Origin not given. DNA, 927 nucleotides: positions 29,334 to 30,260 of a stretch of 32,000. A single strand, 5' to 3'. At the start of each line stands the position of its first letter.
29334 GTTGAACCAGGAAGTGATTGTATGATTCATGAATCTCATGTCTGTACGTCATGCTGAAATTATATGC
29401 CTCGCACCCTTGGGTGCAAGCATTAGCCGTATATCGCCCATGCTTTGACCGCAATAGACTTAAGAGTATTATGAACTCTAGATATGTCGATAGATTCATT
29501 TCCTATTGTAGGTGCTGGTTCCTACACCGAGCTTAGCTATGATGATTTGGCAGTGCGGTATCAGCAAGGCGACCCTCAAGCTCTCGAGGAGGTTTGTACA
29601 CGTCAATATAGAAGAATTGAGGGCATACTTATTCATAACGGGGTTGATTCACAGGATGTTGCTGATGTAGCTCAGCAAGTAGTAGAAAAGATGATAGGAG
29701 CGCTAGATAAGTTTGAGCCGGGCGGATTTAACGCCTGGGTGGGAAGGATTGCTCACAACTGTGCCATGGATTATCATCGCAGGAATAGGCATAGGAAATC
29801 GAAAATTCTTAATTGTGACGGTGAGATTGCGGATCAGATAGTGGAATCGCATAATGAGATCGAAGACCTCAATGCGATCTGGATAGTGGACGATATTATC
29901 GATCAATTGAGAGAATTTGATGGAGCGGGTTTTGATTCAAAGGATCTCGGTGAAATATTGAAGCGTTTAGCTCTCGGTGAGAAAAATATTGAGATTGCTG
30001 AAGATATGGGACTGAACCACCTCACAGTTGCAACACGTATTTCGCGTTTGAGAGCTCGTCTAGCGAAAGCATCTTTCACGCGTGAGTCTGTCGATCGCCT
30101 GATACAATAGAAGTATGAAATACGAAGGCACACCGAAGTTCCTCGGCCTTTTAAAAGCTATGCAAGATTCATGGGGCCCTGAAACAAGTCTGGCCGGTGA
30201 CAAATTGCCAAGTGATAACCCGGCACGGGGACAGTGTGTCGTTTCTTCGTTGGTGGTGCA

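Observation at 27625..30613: Low-GC accessory island appended to glyQS: unknown-RidA-unknown operon plus divergent unknown / orphan ECF-type sigma / YunG-like genes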

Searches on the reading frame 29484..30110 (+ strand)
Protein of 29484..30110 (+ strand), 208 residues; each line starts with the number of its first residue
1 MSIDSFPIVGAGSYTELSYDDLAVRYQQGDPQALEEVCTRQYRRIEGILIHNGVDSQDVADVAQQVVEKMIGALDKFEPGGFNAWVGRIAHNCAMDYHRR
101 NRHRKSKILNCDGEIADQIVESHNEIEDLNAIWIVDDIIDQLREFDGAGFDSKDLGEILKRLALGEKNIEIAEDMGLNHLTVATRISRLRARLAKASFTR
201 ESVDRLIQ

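Call 3: search_protein_families(library=pfam, proteins=[window:29484-30110:+], max_evalue=1)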
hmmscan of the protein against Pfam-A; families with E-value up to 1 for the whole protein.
window:29484-30110:+ (208 aa): 3 families
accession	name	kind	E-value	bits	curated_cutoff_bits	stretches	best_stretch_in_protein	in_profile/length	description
PF04542.20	Sigma70_r2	-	1e-08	35.3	24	1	42-103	6-70/71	Sigma-70 region 2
PF00196.25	GerE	-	7.9e-05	22.6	23.5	1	157-194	9-46/57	Bacterial regulatory proteins, luxR family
PF08281.18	Sigma70_r4_2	-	0.02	15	25.7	1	164-193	25-54/54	Sigma-70, region 4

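Call 4: search_protein_families(library=ncbifam, proteins=[window:29484-30110:+], max_evalue=1)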
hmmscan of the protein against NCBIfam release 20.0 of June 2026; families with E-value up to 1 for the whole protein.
window:29484-30110:+ (208 aa): 53 families (the best 25 are shown)
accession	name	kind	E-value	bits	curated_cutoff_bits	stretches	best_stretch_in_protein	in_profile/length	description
TIGR02937.1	sigma70-ECF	superfamily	4.1e-14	52.5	42.9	1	34-196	3-164/165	sigma-70 family RNA polymerase sigma factor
NF009166.1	PRK12513.1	equivalog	2e-12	47.3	206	1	18-121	8-112/193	RNA polymerase sigma factor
NF009171.0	PRK12518.1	equivalog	2.7e-11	43.6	208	1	14-139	9-130/191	RNA polymerase sigma factor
NF041236.1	CAS_III-E_sigma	exception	4.2e-11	43.2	100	1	38-195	31-202/206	type III-E CRISPR-associated RpoE-like sigma factor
TIGR02989.1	Sig-70_gvs1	subfamily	2.7e-10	40.4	124.55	1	36-125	5-92/158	RNA polymerase sigma-70 factor, Rhodopirellula/Verrucomicrobium family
NF007216.0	PRK09638.1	equivalog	1.9e-09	37.6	194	1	21-186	7-163/180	RNA polymerase sigma factor SigY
NF007224.0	PRK09642.1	equivalog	2.5e-09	37.3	212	1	56-133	19-94/160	RNA polymerase sigma factor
NF007215.0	PRK09637.1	equivalog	3.9e-09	36.8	212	1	54-195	23-152/181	RNA polymerase sigma factor SigZ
TIGR02939.1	RpoE_Sigma70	equivalog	1.9e-08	34.6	236.15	1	22-129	10-116/190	RNA polymerase sigma factor RpoE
NF007229.0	PRK09647.1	equivalog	2.5e-08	33.5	265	1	53-197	65-202/220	RNA polymerase sigma factor SigE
NF007225.0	PRK09643.1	equivalog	5.1e-08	32.9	190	1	13-116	8-112/204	RNA polymerase sigma factor SigM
NF058625.1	sigma_PG0214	equivalog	5.5e-08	32.7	130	1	54-195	26-159/170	GFO_1088 family ECF-type sigma factor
TIGR02959.1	SigZ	equivalog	9.3e-08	32.1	168.65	1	54-195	17-146/170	RNA polymerase sigma factor SigZ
NF009176.0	PRK12524.1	equivalog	2e-07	31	264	1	16-144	10-139/196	RNA polymerase sigma factor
NF004113.0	PRK05602.1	equivalog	2.8e-07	30.4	208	1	20-107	33-122/211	RNA polymerase sigma factor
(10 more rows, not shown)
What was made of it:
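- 29484..30110 (+): ECF-type (group 4) sigma-70 family factor, member of a very small Saccharibacteria clade. Family scores are in calls 3 and 4.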

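Call 8: find_encoding_contigs(protein=window:29484-30110:+, flank=10000, max_places=10)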
Protein window:29484-30110:+ (208 aa): 4 contigs read that carry it; 3 places shown.
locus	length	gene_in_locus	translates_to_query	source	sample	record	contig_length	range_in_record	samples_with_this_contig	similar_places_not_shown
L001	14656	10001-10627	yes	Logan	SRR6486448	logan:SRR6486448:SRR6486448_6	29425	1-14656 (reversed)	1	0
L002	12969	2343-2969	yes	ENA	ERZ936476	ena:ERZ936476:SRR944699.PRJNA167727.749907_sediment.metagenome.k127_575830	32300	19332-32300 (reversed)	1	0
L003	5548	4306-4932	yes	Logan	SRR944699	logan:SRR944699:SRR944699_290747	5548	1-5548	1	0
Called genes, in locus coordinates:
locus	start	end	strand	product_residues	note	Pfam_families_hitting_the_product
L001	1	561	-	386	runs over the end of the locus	PF08241:Methyltransf_11 (faint), PF01555:N6_N4_Mtase (weak), PF01170:UPF0020, PF13489:Methyltransf_23 (weak), PF13847:Methyltransf_31 (weak), PF13649:Methyltransf_25 (weak)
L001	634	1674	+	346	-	PF03706:LPG_synthase_TM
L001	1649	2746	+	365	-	PF13742:tRNA_anti_2, PF01336:tRNA_anti-codon (faint), PF02601:Exonuc_VII_L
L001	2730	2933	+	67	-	PF02609:Exonuc_VII_S (weak)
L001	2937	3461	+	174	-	-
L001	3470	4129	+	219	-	-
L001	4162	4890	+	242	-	PF02518:HATPase_c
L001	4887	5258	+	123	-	PF00072:Response_reg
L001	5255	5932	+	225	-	PF11967:RecO_N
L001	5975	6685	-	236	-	-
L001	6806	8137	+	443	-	PF00587:tRNA-synt_2b, PF03129:HGTP_anticodon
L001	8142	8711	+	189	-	-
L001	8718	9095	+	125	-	PF01042:Ribonuc_L-PSP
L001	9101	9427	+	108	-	-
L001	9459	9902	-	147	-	-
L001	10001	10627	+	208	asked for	PF04542:Sigma70_r2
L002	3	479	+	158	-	?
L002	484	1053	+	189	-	-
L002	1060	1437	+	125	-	PF01042:Ribonuc_L-PSP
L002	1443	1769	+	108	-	-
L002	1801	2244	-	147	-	-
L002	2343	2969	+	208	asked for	PF04542:Sigma70_r2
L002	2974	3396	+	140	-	PF24585:YunG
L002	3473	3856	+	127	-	PF00254:FKBP_C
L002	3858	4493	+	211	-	-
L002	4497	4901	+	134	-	PF13473:Cupredoxin_1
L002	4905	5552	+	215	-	PF03575:Peptidase_S51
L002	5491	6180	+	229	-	PF04525:LOR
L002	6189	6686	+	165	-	PF13420:Acetyltransf_4, PF13302:Acetyltransf_3 (weak), PF00583:Acetyltransf_1, PF13673:Acetyltransf_10, PF13508:Acetyltransf_7, PF08445:FR47 (weak)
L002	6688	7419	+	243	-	PF00398:RrnaAD, PF05175:MTS (weak), PF13847:Methyltransf_31 (weak), PF08241:Methyltransf_11 (weak), PF13649:Methyltransf_25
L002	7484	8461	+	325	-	PF16162:KwaB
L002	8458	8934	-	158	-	PF07963:N_methyl (weak)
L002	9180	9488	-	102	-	PF07963:N_methyl (weak)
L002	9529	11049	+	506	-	PF05970:PIF1, PF13245:AAA_19, PF13401:AAA_22 (weak), PF13604:AAA_30, PF21530:Pif1_2B_dom (weak)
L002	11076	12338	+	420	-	PF00232:Glyco_hydro_1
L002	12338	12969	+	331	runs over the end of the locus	PF01933:CofD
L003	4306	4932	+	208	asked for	PF04542:Sigma70_r2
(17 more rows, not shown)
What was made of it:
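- A KwaB-family gene lies about 4.5 kb downstream of the finding's end, outside the window (call 8).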

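Call 15: search_protein_families(library=phrogs, proteins=[window:29484-30110:+], max_evalue=0.1)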
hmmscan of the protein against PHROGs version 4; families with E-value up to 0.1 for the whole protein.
window:29484-30110:+ (208 aa): 2 families
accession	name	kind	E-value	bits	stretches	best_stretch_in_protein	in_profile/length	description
phrog_1740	-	transcription regulation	1.1e-18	68.1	1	36-196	56-215/567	RNA polymerase sigma factor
phrog_36100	-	unknown function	0.06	14.8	0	131-190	12-72/110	-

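Call 16: search_protein_families(library=padloc, proteins=[window:29484-30110:+], max_evalue=0.1)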
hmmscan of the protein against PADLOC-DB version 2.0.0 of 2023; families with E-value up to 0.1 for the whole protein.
window:29484-30110:+ (208 aa): 0 families

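Call 17: find_homologous_proteins(query=window:29484-30110:+, max_evalue=0.001)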
Query window:29484-30110:+ (208 aa): 1 proteins with E <= 0.001 among 402 candidates.
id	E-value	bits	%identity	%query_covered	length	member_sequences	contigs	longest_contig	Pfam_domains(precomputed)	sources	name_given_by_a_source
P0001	4.9e-133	459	100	100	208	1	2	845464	PF04542.21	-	-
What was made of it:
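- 29484..30110 (+): The word-indexed search of 5.8 billion proteins found only the protein itself (call 17).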

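Call 30: search_solved_structures(query=window:29484-30110:+, max_evalue=0.01, show_alignments=2)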
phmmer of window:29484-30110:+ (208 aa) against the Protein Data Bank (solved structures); distinct sequences matched with E-value up to 0.01: 11.
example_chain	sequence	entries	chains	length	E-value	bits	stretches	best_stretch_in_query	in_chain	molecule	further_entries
8z6g_B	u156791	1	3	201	1.8e-06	31.4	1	20-117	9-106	RNA polymerase sigma factor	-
5or5_A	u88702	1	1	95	2e-06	31.2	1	20-98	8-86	ECF RNA polymerase sigma-E factor,ECF RNA polymerase sigma factor SigW,ECF RNA polymerase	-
6in7_B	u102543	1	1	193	2e-06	31.2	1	20-117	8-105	RNA polymerase sigma-H factor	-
6jbq_F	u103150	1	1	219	2.4e-06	30.9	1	10-102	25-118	ECF RNA polymerase sigma-E factor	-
2map_A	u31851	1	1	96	2.5e-06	30.9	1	20-98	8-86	RNA polymerase sigma factor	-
2mao_A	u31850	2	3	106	3e-06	30.6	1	20-99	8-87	RNA polymerase sigma factor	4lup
1or7_A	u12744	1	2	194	3.6e-06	30.3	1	17-102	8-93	RNA polymerase sigma-E factor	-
4cxf_A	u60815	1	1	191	0.00058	23.1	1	23-194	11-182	RNA POLYMERASE SIGMA FACTOR CNRH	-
9m9d_F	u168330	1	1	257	0.0065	19.7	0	43-106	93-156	ECF RNA polymerase sigma factor SigE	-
9m9e_F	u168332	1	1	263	0.0068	19.6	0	43-106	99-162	ECF RNA polymerase sigma factor SigE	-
9m98_F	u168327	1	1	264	0.0068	19.6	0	43-106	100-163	ECF RNA polymerase sigma factor SigE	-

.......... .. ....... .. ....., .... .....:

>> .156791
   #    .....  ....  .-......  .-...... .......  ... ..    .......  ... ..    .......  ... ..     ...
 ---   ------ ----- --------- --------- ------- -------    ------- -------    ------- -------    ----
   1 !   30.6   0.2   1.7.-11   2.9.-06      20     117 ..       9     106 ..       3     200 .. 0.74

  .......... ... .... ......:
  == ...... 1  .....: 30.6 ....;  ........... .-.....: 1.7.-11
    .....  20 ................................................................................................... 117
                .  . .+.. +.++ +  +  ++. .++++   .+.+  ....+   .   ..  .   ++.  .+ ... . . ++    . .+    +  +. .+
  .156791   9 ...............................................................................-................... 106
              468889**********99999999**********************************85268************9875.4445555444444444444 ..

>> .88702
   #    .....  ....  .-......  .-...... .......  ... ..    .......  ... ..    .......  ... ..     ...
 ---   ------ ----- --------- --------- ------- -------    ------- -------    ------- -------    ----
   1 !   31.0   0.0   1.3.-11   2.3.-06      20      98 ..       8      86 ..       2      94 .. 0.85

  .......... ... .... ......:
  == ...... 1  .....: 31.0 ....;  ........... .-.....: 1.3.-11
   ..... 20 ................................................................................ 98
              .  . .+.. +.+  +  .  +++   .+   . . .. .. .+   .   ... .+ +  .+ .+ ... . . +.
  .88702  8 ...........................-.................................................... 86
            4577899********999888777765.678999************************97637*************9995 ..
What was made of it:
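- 29484..30110 (+): PDB sequence hits are to AlgU/RpoE/SigW/CnrH (call 30).
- On ECF (group 4) sigma-70 family: PDB matches to RpoE/AlgU/SigW sigma2 score about 31 bits (call 30).
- Closest known: ECF. Same: The best PDB sequence matches are these proteins (call 30).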

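Call 36: search_protein_representatives(protein=window:29484-30110:+)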
Query: 208 residues. Proteins with E-value up to 0.001 (for the whole library): 1324; up to 1e-10: 5; up to 1e-30: 3. The best 150 are listed.
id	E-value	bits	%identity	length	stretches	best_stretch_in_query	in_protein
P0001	1.6e-133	459.2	100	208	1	1-208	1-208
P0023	2.5e-35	138.6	38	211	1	16-203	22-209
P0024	1.5e-31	126.3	39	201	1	19-205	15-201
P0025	5.0e-11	59.3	28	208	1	16-200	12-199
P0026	5.7e-11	59.1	34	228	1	14-195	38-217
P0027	1.0e-09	55.0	31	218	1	28-196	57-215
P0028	3.2e-09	53.4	34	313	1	21-161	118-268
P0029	9.7e-09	51.8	30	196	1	17-194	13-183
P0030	1.6e-08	51.1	30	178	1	19-189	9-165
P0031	2.2e-08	50.7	31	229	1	22-198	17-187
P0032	2.5e-08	50.5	30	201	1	26-195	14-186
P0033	3.3e-08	50.1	32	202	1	19-194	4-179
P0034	3.5e-08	50.0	29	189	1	18-193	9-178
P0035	3.6e-08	50.0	34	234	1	19-195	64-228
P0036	4.3e-08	49.7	27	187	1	17-193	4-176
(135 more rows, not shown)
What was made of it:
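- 29484..30110 (+): The exhaustive search of 1.84 billion representatives found two clear relatives (38-39% identity, E = 1e-35 and 1e-31), then generic ECF sigmas at 59 bits or less (call 36).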

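Call 37: find_encoding_contigs(protein=P0023, flank=6000, max_places=3)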
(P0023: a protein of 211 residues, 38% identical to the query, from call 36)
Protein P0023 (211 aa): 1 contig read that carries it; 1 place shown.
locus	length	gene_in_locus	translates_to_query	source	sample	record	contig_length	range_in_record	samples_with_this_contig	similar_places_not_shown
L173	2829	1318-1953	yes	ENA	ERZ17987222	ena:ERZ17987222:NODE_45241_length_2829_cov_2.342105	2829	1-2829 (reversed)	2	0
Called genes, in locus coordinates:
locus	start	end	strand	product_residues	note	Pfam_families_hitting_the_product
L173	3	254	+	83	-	?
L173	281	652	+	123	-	PF01042:Ribonuc_L-PSP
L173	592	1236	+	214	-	-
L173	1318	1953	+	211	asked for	PF04542:Sigma70_r2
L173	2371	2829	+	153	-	?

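Call 38: find_encoding_contigs(protein=P0024, flank=6000, max_places=3)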
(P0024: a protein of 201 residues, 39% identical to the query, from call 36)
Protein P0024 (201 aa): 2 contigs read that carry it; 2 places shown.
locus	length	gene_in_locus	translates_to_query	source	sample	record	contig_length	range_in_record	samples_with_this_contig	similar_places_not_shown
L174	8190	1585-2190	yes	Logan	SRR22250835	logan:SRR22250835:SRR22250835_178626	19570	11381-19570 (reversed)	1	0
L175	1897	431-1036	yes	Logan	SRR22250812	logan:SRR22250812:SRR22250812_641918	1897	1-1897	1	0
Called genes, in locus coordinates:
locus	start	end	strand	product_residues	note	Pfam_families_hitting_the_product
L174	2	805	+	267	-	?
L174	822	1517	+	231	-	PF06197:DUF998, PF10277:Frag1 (weak)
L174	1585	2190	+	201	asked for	-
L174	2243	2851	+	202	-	PF04525:LOR (weak)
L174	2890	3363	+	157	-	-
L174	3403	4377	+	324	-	PF16162:KwaB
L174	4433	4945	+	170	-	-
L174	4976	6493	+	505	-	PF05970:PIF1, PF13245:AAA_19, PF13401:AAA_22 (faint), PF13604:AAA_30, PF21530:Pif1_2B_dom (weak)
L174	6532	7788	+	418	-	PF00232:Glyco_hydro_1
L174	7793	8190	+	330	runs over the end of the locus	PF01933:CofD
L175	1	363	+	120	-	?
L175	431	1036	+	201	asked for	-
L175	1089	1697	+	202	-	PF04525:LOR (weak)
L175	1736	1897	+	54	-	?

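Call 50: find_encoding_contigs(protein=P0025, flank=6000, max_places=2)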
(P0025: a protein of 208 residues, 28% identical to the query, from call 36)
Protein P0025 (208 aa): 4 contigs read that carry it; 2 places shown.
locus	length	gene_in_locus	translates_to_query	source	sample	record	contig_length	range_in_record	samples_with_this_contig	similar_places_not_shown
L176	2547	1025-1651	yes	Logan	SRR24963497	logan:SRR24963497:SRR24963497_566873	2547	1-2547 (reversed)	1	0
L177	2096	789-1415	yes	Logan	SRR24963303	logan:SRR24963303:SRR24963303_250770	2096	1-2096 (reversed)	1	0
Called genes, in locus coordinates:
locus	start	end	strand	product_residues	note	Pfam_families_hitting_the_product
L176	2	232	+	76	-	?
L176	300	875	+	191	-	-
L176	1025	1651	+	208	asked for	PF04542:Sigma70_r2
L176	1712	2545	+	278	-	?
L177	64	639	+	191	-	-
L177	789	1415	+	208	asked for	PF04542:Sigma70_r2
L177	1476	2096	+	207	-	?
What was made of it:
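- The three sigma relatives have neither D nor YunG next to them (calls 37, 38, 50). The sigma gene's locus is conserved in L174 and L176 (calls 38, 50).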

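Call 58: search_dna_similar(query=window:29484-30110:+, collection=phages, mode=protein, max_evalue=0.001, max_rows=8)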
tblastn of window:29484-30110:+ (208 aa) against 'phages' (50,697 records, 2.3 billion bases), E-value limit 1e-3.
No match.

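Call 88: find_related_loci(query=window:29484-30110:+, collection=viral_contigs, flank=5000)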
Query window:29484-30110:+ (208 aa) in viral_contigs; peptide patterns used: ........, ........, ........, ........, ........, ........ (x = any residue, [..] = any of these).
12 stretches matched a pattern, but none encodes a relative of the query by tblastn (E <= 1e-3).

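Call 98: find_encoding_contigs(protein=P0026, flank=6000, max_places=2)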
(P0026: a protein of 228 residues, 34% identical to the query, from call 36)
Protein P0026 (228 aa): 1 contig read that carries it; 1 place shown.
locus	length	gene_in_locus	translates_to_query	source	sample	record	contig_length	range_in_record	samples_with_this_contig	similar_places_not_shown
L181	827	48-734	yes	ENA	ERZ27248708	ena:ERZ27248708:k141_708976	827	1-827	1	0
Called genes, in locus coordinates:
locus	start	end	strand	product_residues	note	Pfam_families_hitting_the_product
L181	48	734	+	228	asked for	PF04542:Sigma70_r2, PF08281:Sigma70_r4_2, PF04545:Sigma70_r4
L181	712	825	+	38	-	?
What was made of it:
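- Tried and rejected: It lies on an 827-nt contig, so no context is available (call 98).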

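Call 100: search_protein_families(library=pfam, proteins=[L002:4497-4901:+, L002:5491-6180:+, L173:592-1236:+, L176:300-875:+], max_evalue=0.01)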
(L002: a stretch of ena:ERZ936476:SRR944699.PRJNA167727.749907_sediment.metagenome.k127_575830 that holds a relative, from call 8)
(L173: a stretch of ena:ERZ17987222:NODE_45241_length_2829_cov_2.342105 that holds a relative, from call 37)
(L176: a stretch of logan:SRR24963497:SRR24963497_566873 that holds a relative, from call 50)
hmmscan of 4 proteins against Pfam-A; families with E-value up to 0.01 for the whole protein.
L002:4497-4901:+ (134 aa): 1 family
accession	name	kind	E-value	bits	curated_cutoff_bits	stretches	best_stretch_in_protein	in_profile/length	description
PF13473.12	Cupredoxin_1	-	1.9e-08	34.7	27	1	35-130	16-102/104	Cupredoxin-like domain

L002:5491-6180:+ (229 aa): 1 family
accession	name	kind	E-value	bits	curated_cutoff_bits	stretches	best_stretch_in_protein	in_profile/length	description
PF04525.18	LOR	-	0.0011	19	24.5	0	99-145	28-73/187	LURP-one-related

L173:592-1236:+ (214 aa): 0 families

L176:300-875:+ (191 aa): 0 families
